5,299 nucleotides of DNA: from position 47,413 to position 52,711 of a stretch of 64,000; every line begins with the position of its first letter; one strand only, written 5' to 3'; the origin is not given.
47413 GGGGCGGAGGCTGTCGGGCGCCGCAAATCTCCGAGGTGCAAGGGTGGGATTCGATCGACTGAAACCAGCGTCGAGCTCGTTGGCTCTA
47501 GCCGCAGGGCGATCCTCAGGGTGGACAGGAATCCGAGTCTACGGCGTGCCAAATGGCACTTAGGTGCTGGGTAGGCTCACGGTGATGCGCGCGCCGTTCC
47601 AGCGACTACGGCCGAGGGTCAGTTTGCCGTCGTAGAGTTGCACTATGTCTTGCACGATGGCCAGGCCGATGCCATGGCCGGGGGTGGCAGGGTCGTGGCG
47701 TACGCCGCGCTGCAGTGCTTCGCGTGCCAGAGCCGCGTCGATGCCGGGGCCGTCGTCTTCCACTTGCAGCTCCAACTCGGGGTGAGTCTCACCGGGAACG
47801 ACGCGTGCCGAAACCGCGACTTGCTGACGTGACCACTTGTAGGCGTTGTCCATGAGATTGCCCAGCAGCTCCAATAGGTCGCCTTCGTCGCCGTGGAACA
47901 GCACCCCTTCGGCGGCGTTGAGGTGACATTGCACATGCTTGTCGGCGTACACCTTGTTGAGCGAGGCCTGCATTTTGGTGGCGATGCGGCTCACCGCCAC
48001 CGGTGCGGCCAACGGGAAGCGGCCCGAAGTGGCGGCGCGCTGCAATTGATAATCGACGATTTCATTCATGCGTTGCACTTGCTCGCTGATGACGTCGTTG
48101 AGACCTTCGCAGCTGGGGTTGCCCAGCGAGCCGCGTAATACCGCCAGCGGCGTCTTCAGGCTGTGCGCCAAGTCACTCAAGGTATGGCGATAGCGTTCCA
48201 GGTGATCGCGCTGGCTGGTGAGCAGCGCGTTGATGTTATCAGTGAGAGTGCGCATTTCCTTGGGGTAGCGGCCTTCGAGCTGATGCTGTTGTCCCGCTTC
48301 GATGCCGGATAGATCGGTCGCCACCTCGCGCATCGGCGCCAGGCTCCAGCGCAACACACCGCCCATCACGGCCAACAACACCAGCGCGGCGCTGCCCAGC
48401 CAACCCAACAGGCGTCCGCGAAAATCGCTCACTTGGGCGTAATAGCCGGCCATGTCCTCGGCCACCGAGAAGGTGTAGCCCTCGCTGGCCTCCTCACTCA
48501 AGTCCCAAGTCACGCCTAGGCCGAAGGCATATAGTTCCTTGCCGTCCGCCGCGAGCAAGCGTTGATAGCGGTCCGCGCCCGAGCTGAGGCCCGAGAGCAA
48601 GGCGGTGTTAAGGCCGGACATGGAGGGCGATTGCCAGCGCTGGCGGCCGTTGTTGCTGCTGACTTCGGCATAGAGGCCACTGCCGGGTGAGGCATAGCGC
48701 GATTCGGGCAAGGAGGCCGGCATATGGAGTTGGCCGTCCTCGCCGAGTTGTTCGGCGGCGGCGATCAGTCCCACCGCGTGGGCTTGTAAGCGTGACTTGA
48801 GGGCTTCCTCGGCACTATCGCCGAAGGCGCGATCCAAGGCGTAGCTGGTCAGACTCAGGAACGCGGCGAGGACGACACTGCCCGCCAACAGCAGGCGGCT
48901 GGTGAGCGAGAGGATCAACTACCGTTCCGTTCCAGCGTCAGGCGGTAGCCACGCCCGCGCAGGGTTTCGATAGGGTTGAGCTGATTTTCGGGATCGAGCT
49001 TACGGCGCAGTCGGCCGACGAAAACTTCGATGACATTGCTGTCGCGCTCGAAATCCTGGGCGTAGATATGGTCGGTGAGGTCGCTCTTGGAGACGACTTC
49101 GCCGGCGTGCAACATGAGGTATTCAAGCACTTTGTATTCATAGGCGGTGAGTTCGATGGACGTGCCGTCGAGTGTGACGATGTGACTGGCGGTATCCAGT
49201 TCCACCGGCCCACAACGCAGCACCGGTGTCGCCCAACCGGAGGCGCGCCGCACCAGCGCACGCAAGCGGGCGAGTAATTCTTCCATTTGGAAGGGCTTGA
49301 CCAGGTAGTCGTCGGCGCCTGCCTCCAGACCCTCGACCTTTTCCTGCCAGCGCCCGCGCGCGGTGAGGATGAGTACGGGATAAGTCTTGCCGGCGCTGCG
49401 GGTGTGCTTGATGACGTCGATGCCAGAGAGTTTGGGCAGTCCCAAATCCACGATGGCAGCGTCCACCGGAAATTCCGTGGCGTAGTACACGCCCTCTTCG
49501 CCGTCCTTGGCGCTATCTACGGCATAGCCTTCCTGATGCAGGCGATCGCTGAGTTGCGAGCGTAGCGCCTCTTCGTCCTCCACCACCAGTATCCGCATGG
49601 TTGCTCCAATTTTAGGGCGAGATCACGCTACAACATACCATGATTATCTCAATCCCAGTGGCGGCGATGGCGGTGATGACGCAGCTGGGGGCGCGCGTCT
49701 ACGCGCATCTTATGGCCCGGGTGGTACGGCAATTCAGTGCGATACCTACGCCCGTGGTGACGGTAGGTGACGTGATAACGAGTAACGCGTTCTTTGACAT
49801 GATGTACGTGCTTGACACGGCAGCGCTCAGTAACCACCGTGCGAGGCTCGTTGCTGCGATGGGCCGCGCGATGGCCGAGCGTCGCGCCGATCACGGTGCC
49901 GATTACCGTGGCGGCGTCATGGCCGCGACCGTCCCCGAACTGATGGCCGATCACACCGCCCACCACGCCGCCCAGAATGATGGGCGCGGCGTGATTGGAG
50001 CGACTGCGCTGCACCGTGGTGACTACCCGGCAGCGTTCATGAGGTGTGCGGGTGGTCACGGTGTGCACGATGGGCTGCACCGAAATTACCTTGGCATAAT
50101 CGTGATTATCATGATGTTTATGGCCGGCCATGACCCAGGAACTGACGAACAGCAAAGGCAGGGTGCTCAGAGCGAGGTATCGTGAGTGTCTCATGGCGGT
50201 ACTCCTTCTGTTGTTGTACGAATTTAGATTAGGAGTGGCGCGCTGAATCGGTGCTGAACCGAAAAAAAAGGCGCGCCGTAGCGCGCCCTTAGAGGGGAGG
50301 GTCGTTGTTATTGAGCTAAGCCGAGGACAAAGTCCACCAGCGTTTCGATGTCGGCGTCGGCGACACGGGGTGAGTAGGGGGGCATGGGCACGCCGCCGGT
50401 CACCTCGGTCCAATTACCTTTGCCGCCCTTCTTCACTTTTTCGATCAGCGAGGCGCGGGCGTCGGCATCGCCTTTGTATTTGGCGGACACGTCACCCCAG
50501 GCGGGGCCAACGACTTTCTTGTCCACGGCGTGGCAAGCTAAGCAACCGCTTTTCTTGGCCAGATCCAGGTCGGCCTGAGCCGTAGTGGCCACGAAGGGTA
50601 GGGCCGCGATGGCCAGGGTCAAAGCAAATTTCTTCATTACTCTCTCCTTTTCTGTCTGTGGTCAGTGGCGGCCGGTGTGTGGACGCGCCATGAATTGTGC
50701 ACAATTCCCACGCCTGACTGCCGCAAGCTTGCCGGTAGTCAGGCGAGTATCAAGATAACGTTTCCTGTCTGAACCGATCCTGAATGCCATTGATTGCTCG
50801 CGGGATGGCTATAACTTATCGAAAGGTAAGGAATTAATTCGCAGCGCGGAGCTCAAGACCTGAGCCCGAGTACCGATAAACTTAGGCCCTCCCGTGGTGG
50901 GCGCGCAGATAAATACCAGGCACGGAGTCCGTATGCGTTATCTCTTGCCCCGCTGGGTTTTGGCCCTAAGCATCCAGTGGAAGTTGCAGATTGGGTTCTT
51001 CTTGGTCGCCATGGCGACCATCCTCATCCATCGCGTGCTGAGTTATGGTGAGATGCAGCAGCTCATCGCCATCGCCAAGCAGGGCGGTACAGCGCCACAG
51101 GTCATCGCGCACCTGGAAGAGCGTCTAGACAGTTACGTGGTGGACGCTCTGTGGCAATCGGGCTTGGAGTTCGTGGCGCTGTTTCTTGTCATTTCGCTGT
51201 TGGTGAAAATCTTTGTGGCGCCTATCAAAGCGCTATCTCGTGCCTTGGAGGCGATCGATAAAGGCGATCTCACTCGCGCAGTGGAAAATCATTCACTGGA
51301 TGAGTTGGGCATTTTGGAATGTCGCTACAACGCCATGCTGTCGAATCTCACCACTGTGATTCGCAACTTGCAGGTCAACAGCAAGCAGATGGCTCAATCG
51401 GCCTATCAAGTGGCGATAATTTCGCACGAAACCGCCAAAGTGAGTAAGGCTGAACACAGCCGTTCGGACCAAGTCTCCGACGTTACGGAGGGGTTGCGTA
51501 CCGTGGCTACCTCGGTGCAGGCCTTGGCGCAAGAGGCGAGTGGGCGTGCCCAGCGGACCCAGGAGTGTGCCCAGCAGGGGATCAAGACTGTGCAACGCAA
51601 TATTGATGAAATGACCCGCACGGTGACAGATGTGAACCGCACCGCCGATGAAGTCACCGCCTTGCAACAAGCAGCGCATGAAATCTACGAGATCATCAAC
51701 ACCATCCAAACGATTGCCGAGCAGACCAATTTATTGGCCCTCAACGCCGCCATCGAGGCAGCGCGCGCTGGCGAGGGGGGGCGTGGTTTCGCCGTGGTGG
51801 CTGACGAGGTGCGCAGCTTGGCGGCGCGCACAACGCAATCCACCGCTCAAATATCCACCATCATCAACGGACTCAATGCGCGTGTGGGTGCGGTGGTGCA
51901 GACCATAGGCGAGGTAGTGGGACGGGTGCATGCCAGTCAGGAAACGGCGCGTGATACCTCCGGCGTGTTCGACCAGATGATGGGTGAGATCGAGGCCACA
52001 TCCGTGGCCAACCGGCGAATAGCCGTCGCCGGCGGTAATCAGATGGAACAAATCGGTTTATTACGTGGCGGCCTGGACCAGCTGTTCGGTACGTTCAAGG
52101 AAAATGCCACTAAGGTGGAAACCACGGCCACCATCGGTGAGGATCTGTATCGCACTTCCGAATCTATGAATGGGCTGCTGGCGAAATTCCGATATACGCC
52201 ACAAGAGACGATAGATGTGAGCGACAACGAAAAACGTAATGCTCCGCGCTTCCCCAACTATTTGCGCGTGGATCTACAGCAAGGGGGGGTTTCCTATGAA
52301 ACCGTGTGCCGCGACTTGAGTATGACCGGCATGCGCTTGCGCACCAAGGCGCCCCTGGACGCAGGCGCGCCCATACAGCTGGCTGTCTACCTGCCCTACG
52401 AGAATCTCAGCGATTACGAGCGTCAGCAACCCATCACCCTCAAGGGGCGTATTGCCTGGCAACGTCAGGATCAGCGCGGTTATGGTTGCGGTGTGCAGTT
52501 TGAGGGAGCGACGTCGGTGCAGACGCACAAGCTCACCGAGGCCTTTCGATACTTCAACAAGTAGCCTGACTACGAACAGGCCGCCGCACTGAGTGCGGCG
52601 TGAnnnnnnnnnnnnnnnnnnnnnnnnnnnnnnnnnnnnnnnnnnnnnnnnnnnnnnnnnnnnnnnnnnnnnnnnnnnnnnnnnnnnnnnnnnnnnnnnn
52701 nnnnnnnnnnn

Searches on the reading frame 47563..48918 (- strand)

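Call 69: search_protein_families(library=pfam, proteins=[window:47563-48918:-], max_evalue=0.00001)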
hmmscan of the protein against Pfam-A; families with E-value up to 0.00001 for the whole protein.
window:47563-48918:- (452 aa): 1 family
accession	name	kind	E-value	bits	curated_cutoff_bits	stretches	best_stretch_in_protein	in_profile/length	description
PF02518.31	HATPase_c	-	3.8e-16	59.9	26.4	1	343-451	1-109/111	Histidine kinase-, DNA gyrase B-, and HSP90-like ATPase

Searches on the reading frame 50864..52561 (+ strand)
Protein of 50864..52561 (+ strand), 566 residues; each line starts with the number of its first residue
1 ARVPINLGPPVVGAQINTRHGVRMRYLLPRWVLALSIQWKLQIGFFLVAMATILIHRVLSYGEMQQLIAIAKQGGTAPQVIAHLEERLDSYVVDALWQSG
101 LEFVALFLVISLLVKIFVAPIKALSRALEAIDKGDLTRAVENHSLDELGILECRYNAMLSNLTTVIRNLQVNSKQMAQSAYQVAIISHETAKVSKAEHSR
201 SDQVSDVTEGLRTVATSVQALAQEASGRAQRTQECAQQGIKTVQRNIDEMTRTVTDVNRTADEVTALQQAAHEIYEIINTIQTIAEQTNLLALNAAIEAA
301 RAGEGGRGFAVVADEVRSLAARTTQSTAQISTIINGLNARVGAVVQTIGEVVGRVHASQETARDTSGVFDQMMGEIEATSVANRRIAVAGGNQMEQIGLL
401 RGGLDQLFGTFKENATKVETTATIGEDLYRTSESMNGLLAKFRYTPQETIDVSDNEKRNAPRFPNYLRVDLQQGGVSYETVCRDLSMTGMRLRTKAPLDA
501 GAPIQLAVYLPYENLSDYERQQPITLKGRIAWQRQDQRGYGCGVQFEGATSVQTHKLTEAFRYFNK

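Call 69: search_protein_families(library=pfam, proteins=[window:50864-52561:+], max_evalue=0.00001)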
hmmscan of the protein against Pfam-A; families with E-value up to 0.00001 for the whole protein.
window:50864-52561:+ (566 aa): 3 families
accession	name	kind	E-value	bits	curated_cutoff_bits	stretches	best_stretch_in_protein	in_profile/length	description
PF00015.26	MCPsignal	-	1.9e-33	116.2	34.6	1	228-396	3-157/172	Methyl-accepting chemotaxis protein (MCP) signalling domain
PF07238.19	PilZ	-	1e-16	61.5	22.5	1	456-557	1-96/102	PilZ domain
PF00672.30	HAMP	-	7.1e-10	39.5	25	1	113-163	2-52/53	HAMP domain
